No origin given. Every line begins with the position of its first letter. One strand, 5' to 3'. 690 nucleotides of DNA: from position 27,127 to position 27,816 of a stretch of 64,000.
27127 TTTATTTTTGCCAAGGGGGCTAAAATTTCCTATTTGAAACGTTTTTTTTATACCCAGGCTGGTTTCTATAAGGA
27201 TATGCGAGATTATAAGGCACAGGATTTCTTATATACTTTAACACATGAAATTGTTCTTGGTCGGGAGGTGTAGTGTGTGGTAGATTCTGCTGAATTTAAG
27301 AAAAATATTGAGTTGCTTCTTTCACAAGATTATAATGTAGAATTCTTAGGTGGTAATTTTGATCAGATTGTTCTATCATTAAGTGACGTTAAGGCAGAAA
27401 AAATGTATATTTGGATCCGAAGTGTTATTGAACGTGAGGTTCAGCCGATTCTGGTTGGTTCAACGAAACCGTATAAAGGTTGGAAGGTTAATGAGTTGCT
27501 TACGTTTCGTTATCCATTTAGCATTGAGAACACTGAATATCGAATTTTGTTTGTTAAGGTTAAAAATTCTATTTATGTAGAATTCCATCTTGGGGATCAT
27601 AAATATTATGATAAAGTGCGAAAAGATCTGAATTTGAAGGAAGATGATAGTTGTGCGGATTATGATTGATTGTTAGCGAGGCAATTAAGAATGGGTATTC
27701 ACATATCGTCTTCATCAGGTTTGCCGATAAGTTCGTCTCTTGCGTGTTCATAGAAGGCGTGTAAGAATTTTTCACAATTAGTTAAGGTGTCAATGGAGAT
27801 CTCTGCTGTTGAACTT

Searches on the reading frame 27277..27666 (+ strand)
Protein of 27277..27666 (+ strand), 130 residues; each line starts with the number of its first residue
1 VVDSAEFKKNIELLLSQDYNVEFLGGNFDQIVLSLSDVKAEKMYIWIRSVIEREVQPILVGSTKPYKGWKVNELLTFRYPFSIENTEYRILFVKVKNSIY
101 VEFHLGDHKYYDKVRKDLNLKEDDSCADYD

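Call 3: search_protein_families(library=pfam, proteins=[window:27277-27666:+], max_evalue=1)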
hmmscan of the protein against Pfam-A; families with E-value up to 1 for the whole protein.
window:27277-27666:+ (130 aa): 0 families

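Call 4: search_protein_families(library=ncbifam, proteins=[window:27277-27666:+], max_evalue=1)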
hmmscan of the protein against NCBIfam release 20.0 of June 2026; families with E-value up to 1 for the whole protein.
window:27277-27666:+ (130 aa): 0 families

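Call 5: search_protein_families(library=padloc, proteins=[window:27277-27666:+], max_evalue=1)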
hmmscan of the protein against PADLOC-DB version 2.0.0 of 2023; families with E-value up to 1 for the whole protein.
window:27277-27666:+ (130 aa): 1 family
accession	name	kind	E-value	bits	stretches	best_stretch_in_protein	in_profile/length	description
PDLC03979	PD-Lambda-2_A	-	0.041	12.7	1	71-115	48-93/97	-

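Call 7: search_solved_structures(query=window:27277-27666:+, max_evalue=10, show_alignments=3)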
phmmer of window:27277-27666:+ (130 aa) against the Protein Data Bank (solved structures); distinct sequences matched with E-value up to 10: 0.

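Call 9: find_homologous_proteins(query=window:27277-27666:+, max_evalue=0.01)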
Query window:27277-27666:+ (130 aa): 356 proteins with E <= 0.01 among 361 candidates; the best 120 are listed.
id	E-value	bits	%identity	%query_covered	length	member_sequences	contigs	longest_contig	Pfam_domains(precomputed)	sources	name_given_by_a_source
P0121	1.4e-80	286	100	100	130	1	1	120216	-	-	-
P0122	4.3e-70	252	87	100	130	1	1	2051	-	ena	-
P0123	2.2e-55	204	72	95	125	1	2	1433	-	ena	-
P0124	6.3e-55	203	72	94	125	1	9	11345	-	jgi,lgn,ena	-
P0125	1.0e-54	202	74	94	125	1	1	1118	-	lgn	-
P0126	1.2e-54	202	72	94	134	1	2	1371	-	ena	-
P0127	1.7e-54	201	73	95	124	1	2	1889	-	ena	-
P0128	2.8e-54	201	72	95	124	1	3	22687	-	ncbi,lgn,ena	-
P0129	4.3e-54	200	73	94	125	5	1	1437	-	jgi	-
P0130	7.1e-54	199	71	95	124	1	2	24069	-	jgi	-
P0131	8.7e-54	199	72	95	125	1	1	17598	-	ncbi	-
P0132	1.2e-53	199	71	94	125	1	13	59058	-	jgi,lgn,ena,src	-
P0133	1.4e-53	198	74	94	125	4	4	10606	-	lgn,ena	-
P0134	2.2e-53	198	69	95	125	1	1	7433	-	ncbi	ncbi:MAG: hypothetical protein AB1668_05765 [Nanoarchaeota archaeon]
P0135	2.3e-53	198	70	95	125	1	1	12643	-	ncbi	-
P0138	3.2e-53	197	70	94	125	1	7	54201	-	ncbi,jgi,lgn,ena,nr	ncbi:MAG TPA: hypothetical protein VJI75_05085 [Candidatus Nanoarchaeia archaeon]|nr:hypothetical pr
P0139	5.6e-53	196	69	95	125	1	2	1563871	-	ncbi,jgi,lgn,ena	ncbi:MAG: hypothetical protein WCV90_01500 [Candidatus Woesearchaeota archaeon]|jgi:hypothetical pro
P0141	6.9e-53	196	70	95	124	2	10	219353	-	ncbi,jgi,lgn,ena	-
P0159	4.5e-52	194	72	94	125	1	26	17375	-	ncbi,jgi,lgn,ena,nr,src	ncbi:hypothetical protein J4228_04400 [Candidatus Woesearchaeota archaeon]|nr:hypothetical protein [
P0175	2.2e-51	191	73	92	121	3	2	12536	-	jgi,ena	-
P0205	1.4e-50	189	69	94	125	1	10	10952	-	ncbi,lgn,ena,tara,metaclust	tara:strand:- start:3189 stop:3566 length:378 start_codon:yes stop_codon:yes gene_type:complete|meta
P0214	3.6e-50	187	69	93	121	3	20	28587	-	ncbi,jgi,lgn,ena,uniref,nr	ncbi:MAG: hypothetical protein A3D39_00620 [Candidatus Buchananbacteria bacterium RIFCSPHIGHO2_02_FU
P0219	4.0e-50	187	72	92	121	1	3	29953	-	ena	-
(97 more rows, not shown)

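Call 15: find_encoding_contigs(protein=P0139, flank=6000, max_places=3)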
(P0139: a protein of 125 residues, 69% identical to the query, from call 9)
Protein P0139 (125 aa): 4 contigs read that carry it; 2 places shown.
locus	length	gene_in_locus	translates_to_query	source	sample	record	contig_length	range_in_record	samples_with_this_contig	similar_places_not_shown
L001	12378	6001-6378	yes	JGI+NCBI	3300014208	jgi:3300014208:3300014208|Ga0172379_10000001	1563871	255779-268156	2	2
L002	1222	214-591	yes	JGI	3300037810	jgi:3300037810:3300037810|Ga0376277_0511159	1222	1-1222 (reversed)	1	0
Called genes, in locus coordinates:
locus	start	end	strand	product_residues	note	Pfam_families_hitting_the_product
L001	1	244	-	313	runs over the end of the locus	PF10343:Q_salvage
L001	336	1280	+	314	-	PF13404:HTH_AsnC-type, PF13412:HTH_24, PF13404:HTH_AsnC-type (weak), PF13412:HTH_24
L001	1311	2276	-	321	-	PF00149:Metallophos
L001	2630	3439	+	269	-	PF13489:Methyltransf_23 (weak), PF13679:Methyltransf_32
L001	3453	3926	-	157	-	PF00173:Cyt-b5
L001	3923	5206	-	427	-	PF01794:Ferric_reduct, PF00970:FAD_binding_6, PF08022:FAD_binding_8, PF00175:NAD_binding_1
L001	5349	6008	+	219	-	-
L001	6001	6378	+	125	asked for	-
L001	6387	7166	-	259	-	-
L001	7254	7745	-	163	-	-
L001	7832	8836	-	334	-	-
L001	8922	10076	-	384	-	-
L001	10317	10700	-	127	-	-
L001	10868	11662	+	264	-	-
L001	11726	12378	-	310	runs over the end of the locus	PF02585:PIG-L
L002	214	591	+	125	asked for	-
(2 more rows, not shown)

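Call 16: find_encoding_contigs(protein=P0214, flank=6000, max_places=3)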
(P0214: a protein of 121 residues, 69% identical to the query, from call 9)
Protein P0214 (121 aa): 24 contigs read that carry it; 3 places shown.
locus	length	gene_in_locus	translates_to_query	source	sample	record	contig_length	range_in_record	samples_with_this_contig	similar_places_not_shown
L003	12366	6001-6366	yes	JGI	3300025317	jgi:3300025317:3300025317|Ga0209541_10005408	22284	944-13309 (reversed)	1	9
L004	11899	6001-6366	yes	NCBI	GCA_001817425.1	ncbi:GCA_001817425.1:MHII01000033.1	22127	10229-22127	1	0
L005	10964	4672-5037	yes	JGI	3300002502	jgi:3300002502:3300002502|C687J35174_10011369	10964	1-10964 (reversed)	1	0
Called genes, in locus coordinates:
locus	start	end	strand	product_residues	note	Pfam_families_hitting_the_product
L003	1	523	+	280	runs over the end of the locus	-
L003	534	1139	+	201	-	PF00702:Hydrolase, PF13419:HAD_2 (weak)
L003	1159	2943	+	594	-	-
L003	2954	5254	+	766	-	-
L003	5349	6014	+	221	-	-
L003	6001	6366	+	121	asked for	-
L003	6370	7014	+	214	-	PF13640:2OG-FeII_Oxy_3, PF13661:2OG-FeII_Oxy_4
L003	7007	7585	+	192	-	PF10637:Ofd1_CTDD (faint)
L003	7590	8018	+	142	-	PF01243:PNPOx_N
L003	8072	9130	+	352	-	-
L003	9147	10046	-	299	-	-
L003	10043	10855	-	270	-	PF01909:NTP_transf_2 (weak), PF18765:Polbeta (faint)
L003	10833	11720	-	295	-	PF00294:PfkB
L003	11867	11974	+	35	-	-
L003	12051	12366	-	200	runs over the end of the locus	-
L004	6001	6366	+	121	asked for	-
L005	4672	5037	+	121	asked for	-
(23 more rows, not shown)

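Call 18: predict_structure(alignment_id=A2)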
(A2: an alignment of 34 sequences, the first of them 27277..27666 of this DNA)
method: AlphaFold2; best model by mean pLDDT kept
length: 130 residues; sequences in the alignment: 34
mean_pLDDT: 70.7   pTM: 0.62
mean pLDDT of the five models: 70.7, 66.5, 63.7, 63.6, 56.4
residues with pLDDT >= 90: 0; 70-90: 85; 50-70: 33; < 50: 12
segments of 3 or more residues with pLDDT < 50: 119-130
pLDDT, mean of each block of 10 residues (from residue 1): 86 81 80 86 85 71 56 65 77 75 67 52 37
secondary structure, 60 per line:
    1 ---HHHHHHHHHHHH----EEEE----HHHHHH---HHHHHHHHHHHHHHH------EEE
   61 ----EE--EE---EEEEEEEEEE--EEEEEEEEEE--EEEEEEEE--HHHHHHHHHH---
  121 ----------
elements in order: H4-15 E20-23 H28-33 H37-51 E58-60 E74-83 E86-95 E98-105 H108-117

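Call 22: fold_search(model_id=the predicted structure, library=pdb)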
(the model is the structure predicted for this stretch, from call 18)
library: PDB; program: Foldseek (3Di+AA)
matches with E <= 10: 619; with E <= 0.001: 0
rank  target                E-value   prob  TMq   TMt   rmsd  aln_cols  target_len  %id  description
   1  5tph_A                2.9e-02  0.44  0.25  0.27  11.8       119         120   14  Crystal structure of a de novo designed protein homodimer with curved beta-sheet (released 2017-01-25)
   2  1i5d                  1.2e-01  0.47  0.32  0.24   7.3       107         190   14  STRUCTURE OF CHEA DOMAIN P4 IN COMPLEX WITH TNP-ATP (released 2001-08-26)
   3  3hi2_B                1.3e-01  0.63  0.34  0.42   6.7        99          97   12  Structure of the N-terminal domain of the E. coli antitoxin MqsA (YgiT/b3021) in complex with the E. coli toxin MqsR ( (released 2010-01-12)
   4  8tmn_C                1.4e-01  0.15  0.23  0.11  14.3       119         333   11  Cryo-EM structure of magnesium depleted CorA in complex with conformation-specific synthetic antibody C18, State MGD-1 (released 2025-02-12)
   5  8r6y_A                1.4e-01  0.09  0.18  0.03  14.6       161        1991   16  Structure of the SFTSV L protein stalled in a transcription-specific early elongation state with bound capped RNA [TRA (released 2024-04-24)
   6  5trv                  1.4e-01  0.18  0.24  0.26  11.9       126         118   12  Crystal structure of a de novo designed protein with curved beta-sheet (released 2017-01-25)
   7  1moz_A                1.7e-01  0.13  0.14  0.11  12.4       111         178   14  ADP-ribosylation factor-like 1 (ARL1) from Saccharomyces cerevisiae (released 2002-10-09)
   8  5jrw_C                2.3e-01  0.20  0.27  0.13  14.4       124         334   11  Crystal structure of Thermotoga maritima mutant D89R/D253R (released 2017-01-25)
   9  9j9h_d                2.8e-01  0.25  0.26  0.39  10.3        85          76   15  High-resolution cryo-EM structure of the Plasmodium falciparum 80S ribosome bound to RACK1 and E-tRNA (released 2025-06-04)
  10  8tmb_C                2.8e-01  0.15  0.25  0.11  14.2       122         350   13  Cryo-EM structure of CorA in complex with conformation-specific synthetic antibody C12 and 20 mM MgCl2, State MG20-1 (released 2025-02-12)
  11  2bbj_A                3.2e-01  0.14  0.25  0.11  14.0       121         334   11  Crystal structure of the CorA Mg2+ transporter (released 2005-12-13)
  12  7rxk_A                3.6e-01  0.10  0.23  0.23   9.9       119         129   12  Multi-conformer model of Apo Ketosteroid Isomerase Y32F/Y57F mutant from Pseudomonas Putida (pKSI) at 250 K (released 2022-11-09)
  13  5kp1_A                3.8e-01  0.07  0.19  0.20  13.7       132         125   11  Crystal Structure of Ketosteroid Isomerase from Pseudomonas putida (pKSI) bound to Equilenin; D40N, Y16(Cl-Y) (released 2016-09-07)
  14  5jrw_D                4.1e-01  0.15  0.26  0.12  14.4       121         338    8  Crystal structure of Thermotoga maritima mutant D89R/D253R (released 2017-01-25)
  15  7rxf_A                4.1e-01  0.07  0.19  0.19  13.5       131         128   12  Multi-conformer model of Apo Ketosteroid Isomerase Y57F mutant from Pseudomonas Putida (pKSI) at 250 K (released 2022-11-09)
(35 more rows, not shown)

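Call 23: search_solved_structures(query=A2, max_evalue=10, show_alignments=4)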
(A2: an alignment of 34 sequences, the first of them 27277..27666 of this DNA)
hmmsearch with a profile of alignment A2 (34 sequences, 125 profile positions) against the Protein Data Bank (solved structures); distinct sequences matched with E-value up to 10: 1.
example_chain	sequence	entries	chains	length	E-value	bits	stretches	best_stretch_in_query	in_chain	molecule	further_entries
7ucn_A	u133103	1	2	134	0.19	15.1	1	3-51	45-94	Retinol-binding protein 2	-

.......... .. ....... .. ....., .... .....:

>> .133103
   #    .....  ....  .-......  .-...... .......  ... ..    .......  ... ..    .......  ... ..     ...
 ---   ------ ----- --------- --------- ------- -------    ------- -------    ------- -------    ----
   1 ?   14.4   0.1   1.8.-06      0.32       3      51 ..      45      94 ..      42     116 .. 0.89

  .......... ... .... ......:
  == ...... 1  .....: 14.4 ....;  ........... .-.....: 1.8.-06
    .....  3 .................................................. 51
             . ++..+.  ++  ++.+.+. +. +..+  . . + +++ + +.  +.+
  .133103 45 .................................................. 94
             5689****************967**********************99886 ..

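Call 32: search_protein_representatives(alignment_id=A2)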
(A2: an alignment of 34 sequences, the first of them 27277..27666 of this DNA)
Query: 34 sequences, 125 profile positions. Proteins with E-value up to 0.001 (for the whole library): 57; up to 1e-10: 37; up to 1e-30: 8. The best 57 are listed.
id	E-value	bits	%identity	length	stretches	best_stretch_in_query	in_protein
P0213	2.4e-59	215.1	-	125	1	1-124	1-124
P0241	1.7e-44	167.2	-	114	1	34-125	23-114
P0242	8.8e-39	148.7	-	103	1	1-92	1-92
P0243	2.1e-37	144.2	-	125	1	1-124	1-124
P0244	2.8e-37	143.8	-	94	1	31-122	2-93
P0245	8.9e-36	139.0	-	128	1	1-115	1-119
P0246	1.4e-35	138.3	-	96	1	47-118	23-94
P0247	6.4e-33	129.7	-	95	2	1-72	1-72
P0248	1.3e-30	122.3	-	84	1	62-125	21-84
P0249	2.1e-30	121.6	-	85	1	60-123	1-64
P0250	1.4e-28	115.8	-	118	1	1-120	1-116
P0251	2.6e-28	114.9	-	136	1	1-124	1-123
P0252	1.6e-26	109.1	-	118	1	9-121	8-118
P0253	7.7e-25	103.6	-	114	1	1-120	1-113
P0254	3.2e-24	101.6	-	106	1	1-102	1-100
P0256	5.1e-23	97.7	-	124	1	4-118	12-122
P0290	5.6e-06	42.7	-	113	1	7-125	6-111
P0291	1.0e-05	41.8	-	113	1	5-121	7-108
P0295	2.6e-04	37.3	-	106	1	4-119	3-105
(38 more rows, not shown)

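Call 34: search_protein_families(library=pfam, proteins=[P0290, P0291, P0295, P0256, P0250, P0252], max_evalue=5)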
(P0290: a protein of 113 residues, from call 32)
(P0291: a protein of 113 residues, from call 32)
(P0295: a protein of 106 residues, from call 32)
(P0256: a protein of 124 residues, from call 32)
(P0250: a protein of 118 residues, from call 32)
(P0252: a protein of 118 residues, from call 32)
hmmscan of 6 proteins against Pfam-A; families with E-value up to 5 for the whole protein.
P0290 (113 aa): 0 families

P0291 (113 aa): 2 families
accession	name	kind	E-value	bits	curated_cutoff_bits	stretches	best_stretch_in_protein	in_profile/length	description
PF21087.2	Glyco_hydro_134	-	0.089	13.6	27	1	6-74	58-127/148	Glycosyl hydrolase family 134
PF24406.1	nSTAND_NTPase4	-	1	9.9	27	1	5-38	4-36/58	Novel STAND NTPase 4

P0295 (106 aa): 0 families

P0256 (124 aa): 0 families

P0250 (118 aa): 0 families

P0252 (118 aa): 0 families

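Call 40: search_protein_families(library=padloc, alignment_id=A3, max_evalue=10)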
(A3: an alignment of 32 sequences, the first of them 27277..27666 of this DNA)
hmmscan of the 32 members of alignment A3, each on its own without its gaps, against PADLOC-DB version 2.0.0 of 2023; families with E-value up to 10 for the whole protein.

A. member 1, window:27277-27666:+ (130 aa): 1 family
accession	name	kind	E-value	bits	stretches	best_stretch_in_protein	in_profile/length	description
PDLC03979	PD-Lambda-2_A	-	0.041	12.7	1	71-115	48-93/97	-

B. families by the number of members that match (of 32 scanned): 3 families
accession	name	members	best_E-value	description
PDLC03979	PD-Lambda-2_A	12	0.00018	-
PDLC00753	Effector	2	0.0067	Exonuclease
PDLC02330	AbiEii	1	0.0023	AbiEii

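Call 41: search_protein_families(library=pfam, alignment_id=A3, max_evalue=10)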
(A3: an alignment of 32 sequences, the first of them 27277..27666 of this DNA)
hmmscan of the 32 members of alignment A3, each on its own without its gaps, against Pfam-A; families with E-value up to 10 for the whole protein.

A. member 1, window:27277-27666:+ (130 aa): 0 families

B. families by the number of members that match (of 32 scanned): 18 families
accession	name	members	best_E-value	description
PF05373.16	Pro_3_hydrox_C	2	0.015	L-proline 3-hydroxylase, C-terminal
PF18798.6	LPD3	1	0.0014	Large polyvalent protein-associated domain 3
PF03353.20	Lin-8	1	0.0031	Ras-mediated vulval-induction antagonist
PF15738.11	YafQ_toxin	1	0.016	Bacterial toxin of type II toxin-antitoxin system, YafQ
PF16671.10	ACD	1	0.023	Actin cross-linking domain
PF03922.20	OmpW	1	0.034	OmpW family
PF01051.27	Rep3_N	1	0.05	Initiator Replication protein, WH1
PF19777.4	DUF6263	1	0.062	Family of unknown function (DUF6263)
PF04611.18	AalphaY_MDB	1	0.071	Mating type protein A alpha Y mating type dependent binding region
PF21087.2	Glyco_hydro_134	1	0.089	Glycosyl hydrolase family 134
PF18318.6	Gln-synt_C-ter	1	0.099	Glutamine synthetase C-terminal domain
PF20439.3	SpoIVA_C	1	0.12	Sporulation stage IV protein A, C-terminal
PF13989.11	YejG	1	0.12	YejG-like protein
PF00092.34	VWA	1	0.17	von Willebrand factor type A domain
PF14412.12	AHH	1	0.19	A nuclease family of the HNH/ENDO VII superfamily with conserved AHH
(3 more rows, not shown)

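Call 46: find_related_loci(query=A3, collection=metagenome_contigs, flank=3000)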
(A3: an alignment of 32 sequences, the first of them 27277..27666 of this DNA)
Query A3 (130 aa) in metagenome_contigs; peptide patterns used: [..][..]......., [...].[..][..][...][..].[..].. (x = any residue, [..] = any of these).
275 stretches matched a pattern; 116 encode a relative of the query (tblastn E <= 1e-3); the best 80 are kept; 80 distinct loci.
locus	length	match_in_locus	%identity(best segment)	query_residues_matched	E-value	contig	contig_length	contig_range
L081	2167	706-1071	72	1-122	2e-60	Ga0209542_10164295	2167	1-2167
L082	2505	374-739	72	1-122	5e-60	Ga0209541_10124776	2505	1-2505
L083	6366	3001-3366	71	1-122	7e-59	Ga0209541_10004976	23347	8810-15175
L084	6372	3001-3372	69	1-124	2e-58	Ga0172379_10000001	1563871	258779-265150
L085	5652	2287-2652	70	1-122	5e-58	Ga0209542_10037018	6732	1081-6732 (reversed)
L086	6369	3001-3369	69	1-123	3e-58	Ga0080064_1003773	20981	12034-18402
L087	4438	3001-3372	68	1-124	3e-58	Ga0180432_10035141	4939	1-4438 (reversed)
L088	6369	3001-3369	70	1-123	1e-57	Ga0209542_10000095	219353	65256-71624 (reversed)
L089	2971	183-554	72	1-124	1e-57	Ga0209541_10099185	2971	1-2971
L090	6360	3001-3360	74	1-120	2e-57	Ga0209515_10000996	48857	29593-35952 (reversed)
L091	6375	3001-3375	68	1-125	6e-57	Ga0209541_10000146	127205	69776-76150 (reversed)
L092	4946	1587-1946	73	1-120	7e-57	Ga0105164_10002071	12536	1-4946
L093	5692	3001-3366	72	1-122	5e-57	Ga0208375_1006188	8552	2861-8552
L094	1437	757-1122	72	1-122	8e-59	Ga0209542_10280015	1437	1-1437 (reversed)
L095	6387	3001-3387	68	1-129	3e-56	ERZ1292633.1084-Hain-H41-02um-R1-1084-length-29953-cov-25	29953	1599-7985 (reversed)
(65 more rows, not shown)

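Call 50: fold_search(model_id=the predicted structure, library=viral)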
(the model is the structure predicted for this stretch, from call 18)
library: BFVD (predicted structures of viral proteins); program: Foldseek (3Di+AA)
matches with E <= 10: 1256; with E <= 0.001: 0
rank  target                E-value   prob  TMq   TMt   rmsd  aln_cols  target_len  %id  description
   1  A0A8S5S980            1.8e-03  0.97  0.34  0.34   8.7       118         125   14  Uncharacterized protein [Phage sp. ctGns7]
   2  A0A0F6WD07            3.1e-02  0.33  0.21  0.23  11.5       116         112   15  Uncharacterized protein [Sinorhizobium phage phiN3]
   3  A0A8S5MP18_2          5.0e-02  0.66  0.35  0.07   7.4       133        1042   16  PolyVal ADP-ribosyltransferase [Siphoviridae sp. ctLR131]
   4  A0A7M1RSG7            5.0e-02  0.11  0.16  0.12  20.4       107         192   12  Lysis regulatory protein-like protein [uncultured phage cr6_1]
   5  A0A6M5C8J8            6.1e-02  0.41  0.29  0.29  10.2       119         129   10  (no name in the UniProt tables at hand)
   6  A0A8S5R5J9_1          7.7e-02  0.63  0.36  0.07   7.8       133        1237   10  Uncharacterized protein [Myoviridae sp. ctxbQ4]
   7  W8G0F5                7.7e-02  0.33  0.26  0.26  10.4       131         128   10  (no name in the UniProt tables at hand)
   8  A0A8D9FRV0            7.7e-02  0.28  0.24  0.19  13.2       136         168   12  UVR domain-containing protein [uncultured marine phage]
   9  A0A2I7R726            8.2e-02  0.13  0.18  0.16  14.6       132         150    9  (no name in the UniProt tables at hand)
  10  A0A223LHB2            9.3e-02  0.47  0.22  0.25  12.4       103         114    7  Uncharacterized protein [Erwinia phage vB_EamM_Joad]
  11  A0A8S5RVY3            9.9e-02  0.20  0.23  0.14  14.6       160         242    9  Uncharacterized protein [Siphoviridae sp. ctHip2]
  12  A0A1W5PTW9            9.9e-02  0.13  0.18  0.20  11.9       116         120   13  (no name in the UniProt tables at hand)
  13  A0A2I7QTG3            1.2e-01  0.25  0.23  0.26  10.8       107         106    6  (no name in the UniProt tables at hand)
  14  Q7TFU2                1.4e-01  0.18  0.25  0.22   8.7       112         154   13  Rh39 [Rhesus cytomegalovirus (strain 68-1)]
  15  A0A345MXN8            1.5e-01  0.13  0.19  0.22  11.5       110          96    9  (no name in the UniProt tables at hand)
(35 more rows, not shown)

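Call 58: search_protein_families(library=padloc, proteins=[P0122, P0123, P0128, P0132, P0138, P0141, P0159, P0175, P0205, P0219], max_evalue=1)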
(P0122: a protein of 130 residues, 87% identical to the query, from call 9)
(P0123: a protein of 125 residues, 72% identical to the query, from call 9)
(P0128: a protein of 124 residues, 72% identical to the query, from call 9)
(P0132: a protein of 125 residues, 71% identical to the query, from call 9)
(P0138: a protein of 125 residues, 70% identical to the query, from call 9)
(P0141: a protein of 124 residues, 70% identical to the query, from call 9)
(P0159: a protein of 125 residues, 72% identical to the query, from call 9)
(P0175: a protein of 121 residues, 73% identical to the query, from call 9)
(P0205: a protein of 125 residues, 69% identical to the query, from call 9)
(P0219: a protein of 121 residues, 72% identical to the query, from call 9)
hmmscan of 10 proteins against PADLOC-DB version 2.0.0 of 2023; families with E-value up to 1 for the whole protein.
P0122 (130 aa): 1 family
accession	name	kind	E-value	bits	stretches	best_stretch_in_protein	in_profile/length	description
PDLC03979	PD-Lambda-2_A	-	0.044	12.6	1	73-115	50-93/97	-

P0123 (125 aa): 0 families

P0128 (124 aa): 0 families

P0132 (125 aa): 0 families

P0138 (125 aa): 1 family
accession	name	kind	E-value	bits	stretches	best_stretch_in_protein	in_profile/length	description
PDLC00753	Effector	-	0.029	12.2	1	38-72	75-109/184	Exonuclease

P0141 (124 aa): 1 family
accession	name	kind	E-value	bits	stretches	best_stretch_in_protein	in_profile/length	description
PDLC03979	PD-Lambda-2_A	-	0.00018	20.2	1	41-115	21-93/97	-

P0159 (125 aa): 1 family
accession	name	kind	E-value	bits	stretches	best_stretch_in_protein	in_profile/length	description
PDLC03979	PD-Lambda-2_A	-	0.011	14.5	1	43-115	23-93/97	-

P0175 (121 aa): 0 families

P0205 (125 aa): 1 family
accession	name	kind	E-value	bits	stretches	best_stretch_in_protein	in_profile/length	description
PDLC03979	PD-Lambda-2_A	-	0.023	13.5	1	43-115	23-93/97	-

P0219 (121 aa): 0 families
